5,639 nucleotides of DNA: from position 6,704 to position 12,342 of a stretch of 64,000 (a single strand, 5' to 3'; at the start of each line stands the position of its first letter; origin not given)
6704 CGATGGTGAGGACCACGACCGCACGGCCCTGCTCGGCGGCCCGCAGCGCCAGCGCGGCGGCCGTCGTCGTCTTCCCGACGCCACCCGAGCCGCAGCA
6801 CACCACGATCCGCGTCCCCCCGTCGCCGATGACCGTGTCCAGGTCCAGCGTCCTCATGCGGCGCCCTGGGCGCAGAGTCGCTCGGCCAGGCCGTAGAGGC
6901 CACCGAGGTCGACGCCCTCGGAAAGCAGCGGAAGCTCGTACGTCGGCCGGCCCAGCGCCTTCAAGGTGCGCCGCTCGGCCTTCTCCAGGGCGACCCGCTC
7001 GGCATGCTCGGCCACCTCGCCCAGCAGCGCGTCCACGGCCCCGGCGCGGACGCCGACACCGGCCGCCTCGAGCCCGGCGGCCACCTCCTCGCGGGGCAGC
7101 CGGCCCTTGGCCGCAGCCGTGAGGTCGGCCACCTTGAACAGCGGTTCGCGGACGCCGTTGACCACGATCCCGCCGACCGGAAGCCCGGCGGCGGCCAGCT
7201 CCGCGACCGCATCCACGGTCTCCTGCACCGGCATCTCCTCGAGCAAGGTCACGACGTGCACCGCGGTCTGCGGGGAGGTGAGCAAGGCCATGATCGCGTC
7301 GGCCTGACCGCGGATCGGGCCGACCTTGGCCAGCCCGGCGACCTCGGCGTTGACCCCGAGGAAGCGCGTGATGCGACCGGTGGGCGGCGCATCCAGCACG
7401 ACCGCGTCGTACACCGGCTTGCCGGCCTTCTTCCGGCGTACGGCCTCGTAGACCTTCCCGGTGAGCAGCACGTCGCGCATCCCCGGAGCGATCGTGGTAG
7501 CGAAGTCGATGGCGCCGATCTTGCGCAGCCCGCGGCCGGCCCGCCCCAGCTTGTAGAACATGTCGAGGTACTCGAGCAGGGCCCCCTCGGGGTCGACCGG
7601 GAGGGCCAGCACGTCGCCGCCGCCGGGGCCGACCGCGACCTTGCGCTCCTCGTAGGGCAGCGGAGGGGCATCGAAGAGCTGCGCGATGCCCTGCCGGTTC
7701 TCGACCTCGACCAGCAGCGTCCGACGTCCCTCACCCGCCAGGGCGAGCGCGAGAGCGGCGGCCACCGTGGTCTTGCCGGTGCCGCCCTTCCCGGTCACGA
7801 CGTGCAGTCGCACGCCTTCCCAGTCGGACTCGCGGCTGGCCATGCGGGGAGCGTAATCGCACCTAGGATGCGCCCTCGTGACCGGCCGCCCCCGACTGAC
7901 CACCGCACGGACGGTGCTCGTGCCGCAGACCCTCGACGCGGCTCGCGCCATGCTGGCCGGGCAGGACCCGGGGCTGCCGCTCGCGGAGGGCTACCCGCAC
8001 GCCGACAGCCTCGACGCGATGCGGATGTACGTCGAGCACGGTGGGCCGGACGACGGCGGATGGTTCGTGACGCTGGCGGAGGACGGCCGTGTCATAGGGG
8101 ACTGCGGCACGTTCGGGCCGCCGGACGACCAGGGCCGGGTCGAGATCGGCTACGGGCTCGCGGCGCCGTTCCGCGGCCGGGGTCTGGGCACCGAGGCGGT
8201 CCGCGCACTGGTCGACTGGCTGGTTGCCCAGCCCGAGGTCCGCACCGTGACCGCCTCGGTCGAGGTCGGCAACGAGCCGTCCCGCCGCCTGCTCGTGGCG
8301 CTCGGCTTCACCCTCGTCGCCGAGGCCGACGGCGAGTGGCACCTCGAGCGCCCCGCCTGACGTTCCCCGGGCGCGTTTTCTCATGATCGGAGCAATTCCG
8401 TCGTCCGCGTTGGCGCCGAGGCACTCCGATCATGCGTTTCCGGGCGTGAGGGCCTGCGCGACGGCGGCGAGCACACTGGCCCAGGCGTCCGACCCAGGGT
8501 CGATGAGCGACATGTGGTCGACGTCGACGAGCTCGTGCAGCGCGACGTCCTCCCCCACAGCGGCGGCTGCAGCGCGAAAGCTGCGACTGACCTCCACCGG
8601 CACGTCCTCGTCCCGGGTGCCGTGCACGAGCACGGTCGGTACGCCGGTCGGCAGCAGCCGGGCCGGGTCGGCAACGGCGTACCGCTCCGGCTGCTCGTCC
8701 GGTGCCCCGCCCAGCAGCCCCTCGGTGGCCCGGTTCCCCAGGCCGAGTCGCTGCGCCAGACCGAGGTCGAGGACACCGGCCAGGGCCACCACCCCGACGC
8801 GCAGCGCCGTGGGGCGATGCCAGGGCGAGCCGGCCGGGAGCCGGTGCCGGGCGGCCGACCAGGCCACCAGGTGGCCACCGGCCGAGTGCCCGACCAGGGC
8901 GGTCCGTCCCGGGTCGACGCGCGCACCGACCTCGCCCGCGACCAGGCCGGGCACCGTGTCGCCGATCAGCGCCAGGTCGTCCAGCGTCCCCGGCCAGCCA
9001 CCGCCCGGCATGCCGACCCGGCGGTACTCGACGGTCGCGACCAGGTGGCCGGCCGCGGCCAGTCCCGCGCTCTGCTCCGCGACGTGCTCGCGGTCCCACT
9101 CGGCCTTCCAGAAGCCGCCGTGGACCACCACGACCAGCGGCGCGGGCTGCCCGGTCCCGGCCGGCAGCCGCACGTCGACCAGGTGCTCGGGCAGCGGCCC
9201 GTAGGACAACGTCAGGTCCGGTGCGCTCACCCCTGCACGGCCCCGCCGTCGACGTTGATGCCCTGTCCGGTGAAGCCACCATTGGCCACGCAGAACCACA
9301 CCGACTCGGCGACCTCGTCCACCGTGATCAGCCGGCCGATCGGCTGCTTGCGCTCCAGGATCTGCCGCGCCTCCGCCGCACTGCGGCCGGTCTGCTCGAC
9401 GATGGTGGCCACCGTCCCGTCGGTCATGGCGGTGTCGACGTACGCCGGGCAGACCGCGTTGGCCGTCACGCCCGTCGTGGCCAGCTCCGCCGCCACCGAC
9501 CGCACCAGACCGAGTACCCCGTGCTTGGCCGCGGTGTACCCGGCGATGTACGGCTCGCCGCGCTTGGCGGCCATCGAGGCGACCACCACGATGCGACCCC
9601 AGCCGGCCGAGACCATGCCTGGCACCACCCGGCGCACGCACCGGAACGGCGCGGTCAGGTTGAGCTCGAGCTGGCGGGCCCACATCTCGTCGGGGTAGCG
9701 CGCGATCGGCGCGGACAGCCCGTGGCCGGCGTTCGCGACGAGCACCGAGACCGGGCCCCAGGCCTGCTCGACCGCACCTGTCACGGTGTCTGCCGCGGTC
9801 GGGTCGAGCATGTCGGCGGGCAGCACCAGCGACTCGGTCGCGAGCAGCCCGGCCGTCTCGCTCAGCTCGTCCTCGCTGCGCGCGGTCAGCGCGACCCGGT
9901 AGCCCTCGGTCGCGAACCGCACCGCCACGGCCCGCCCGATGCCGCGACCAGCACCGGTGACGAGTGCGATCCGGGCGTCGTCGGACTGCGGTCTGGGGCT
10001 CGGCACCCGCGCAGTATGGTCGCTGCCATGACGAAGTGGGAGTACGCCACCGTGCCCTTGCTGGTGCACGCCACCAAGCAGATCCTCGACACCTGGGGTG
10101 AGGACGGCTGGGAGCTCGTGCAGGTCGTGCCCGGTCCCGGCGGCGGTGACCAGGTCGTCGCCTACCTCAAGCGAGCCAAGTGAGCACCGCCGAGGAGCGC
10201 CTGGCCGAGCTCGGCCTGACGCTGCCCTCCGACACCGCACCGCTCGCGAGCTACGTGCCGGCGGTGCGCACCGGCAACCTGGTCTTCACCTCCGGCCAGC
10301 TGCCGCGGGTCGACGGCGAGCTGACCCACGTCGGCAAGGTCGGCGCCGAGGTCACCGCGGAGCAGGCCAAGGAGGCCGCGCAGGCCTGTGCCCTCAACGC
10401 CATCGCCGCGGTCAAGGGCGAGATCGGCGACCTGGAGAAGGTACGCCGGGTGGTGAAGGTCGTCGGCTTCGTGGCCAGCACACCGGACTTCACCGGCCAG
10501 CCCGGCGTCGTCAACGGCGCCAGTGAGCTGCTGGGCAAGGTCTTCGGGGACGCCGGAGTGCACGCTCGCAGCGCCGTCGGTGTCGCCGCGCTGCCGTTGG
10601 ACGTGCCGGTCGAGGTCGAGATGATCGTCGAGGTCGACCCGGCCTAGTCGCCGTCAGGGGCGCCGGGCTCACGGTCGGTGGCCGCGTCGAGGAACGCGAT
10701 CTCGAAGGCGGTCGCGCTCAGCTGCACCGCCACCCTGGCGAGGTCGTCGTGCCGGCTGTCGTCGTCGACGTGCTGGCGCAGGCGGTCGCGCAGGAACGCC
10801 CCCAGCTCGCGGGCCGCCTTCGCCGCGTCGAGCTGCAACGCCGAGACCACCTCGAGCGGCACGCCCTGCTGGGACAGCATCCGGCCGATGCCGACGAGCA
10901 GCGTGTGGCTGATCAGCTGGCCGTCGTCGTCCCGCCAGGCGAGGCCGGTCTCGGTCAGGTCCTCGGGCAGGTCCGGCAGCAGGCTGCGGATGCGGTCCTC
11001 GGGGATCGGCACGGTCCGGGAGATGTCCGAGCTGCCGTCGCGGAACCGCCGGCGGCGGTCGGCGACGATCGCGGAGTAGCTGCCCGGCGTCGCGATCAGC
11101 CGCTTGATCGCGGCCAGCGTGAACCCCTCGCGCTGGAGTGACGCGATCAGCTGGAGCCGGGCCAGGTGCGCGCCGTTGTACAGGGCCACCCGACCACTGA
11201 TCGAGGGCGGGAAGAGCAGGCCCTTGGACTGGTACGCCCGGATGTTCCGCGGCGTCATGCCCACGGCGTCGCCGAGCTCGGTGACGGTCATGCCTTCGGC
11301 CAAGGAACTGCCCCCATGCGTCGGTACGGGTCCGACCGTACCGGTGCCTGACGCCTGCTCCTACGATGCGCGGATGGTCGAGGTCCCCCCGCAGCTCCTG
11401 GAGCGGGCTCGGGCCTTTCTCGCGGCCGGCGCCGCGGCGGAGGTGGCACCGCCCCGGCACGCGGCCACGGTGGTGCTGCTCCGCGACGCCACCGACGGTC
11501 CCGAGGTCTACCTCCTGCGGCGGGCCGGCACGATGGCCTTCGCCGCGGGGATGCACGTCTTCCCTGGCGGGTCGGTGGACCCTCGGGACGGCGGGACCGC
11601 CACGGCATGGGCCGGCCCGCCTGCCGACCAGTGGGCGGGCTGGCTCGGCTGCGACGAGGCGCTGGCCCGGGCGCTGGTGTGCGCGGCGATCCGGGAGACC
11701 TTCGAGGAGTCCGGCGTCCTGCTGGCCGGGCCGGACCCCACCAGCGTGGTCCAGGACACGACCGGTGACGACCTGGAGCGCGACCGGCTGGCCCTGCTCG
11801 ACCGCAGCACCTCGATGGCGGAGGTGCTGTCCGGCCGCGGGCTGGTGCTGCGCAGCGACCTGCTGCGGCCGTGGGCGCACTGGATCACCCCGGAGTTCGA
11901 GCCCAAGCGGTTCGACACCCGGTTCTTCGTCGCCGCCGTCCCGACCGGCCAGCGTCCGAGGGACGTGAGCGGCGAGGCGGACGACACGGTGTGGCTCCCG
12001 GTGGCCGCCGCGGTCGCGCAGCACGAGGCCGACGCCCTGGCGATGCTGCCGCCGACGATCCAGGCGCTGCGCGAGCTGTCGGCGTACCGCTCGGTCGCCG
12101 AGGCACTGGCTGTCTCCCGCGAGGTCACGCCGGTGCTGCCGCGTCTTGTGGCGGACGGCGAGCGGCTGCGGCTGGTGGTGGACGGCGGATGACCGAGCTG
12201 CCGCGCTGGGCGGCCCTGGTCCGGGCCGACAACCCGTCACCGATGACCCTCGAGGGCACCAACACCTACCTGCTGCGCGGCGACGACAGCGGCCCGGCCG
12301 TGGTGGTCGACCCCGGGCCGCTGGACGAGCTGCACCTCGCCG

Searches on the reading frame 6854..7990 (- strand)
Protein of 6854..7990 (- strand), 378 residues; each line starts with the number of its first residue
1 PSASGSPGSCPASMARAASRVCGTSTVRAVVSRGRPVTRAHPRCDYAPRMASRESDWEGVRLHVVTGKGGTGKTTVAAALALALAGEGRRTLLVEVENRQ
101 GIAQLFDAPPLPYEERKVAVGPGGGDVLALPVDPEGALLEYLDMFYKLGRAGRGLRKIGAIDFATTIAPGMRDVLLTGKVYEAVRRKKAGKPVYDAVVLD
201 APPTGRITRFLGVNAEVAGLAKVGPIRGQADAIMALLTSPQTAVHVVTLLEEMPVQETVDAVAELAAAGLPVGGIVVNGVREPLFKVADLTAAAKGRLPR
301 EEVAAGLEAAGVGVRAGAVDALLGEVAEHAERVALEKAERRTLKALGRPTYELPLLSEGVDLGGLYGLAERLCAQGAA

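Call 55: search_protein_families(library=pfam, proteins=[window:6854-7990:-], max_evalue=0.00001)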
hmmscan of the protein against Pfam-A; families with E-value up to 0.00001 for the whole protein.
window:6854-7990:- (378 aa): 3 families
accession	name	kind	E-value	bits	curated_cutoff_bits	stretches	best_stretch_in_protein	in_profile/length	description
PF02374.21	ArsA_ATPase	-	4.5e-23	82.4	24.3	1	62-217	3-148/305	Anion-transporting ATPase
PF01656.29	CbiA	-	8e-09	36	25.4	1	64-173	3-54/125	CobQ/CobB/MinD/ParA nucleotide binding domain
PF13614.12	AAA_31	-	6e-07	30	27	0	64-98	6-40/177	AAA domain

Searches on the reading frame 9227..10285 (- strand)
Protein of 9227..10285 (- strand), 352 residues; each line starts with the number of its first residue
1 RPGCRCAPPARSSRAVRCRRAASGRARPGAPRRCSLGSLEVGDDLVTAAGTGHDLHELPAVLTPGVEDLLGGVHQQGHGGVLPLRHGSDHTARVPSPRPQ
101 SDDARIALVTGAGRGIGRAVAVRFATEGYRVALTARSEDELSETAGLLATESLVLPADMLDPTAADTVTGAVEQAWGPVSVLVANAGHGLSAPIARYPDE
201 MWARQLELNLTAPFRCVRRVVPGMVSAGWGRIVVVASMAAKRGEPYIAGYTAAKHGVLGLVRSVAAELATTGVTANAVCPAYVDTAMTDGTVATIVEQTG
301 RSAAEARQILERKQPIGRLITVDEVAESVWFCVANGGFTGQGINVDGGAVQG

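Call 55: search_protein_families(library=pfam, proteins=[window:9227-10285:-], max_evalue=0.00001)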
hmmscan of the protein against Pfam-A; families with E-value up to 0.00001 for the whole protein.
window:9227-10285:- (352 aa): 2 families
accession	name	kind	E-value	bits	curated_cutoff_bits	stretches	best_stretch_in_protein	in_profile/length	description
PF00106.31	adh_short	-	1.6e-51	175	26.6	1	106-290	2-189/195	short chain dehydrogenase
PF13561.12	adh_short_C2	-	1.7e-46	159.2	27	1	111-348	1-234/236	Enoyl-(Acyl carrier protein) reductase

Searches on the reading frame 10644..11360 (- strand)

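Call 80: search_protein_families(library=pfam, proteins=[window:10644-11360:-], max_evalue=0.0001)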
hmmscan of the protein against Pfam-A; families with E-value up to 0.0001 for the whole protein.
window:10644-11360:- (238 aa): 1 family
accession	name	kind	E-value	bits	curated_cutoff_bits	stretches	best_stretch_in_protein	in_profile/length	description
PF13411.12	MerR_1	-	3.5e-17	62.7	21.6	1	24-89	1-66/69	MerR HTH family regulatory protein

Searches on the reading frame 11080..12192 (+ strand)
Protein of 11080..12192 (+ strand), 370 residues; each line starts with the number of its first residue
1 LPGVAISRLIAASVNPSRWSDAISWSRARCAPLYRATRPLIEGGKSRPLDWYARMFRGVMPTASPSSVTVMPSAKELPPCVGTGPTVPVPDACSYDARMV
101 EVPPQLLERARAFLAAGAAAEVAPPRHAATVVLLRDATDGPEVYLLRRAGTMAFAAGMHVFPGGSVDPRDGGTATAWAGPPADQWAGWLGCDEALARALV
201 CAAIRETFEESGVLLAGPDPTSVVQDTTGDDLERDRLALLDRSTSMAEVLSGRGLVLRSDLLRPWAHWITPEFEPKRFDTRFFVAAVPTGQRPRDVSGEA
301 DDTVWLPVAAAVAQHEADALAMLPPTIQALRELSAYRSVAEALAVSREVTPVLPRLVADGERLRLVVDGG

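Call 55: search_protein_families(library=pfam, proteins=[window:11080-12192:+], max_evalue=0.00001)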
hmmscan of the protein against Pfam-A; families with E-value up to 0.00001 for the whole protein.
window:11080-12192:+ (370 aa): 1 family
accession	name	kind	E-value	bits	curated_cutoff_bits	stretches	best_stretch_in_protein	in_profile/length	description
PF00293.34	NUDIX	-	3e-06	27.7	21.1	0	126-171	2-43/134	NUDIX domain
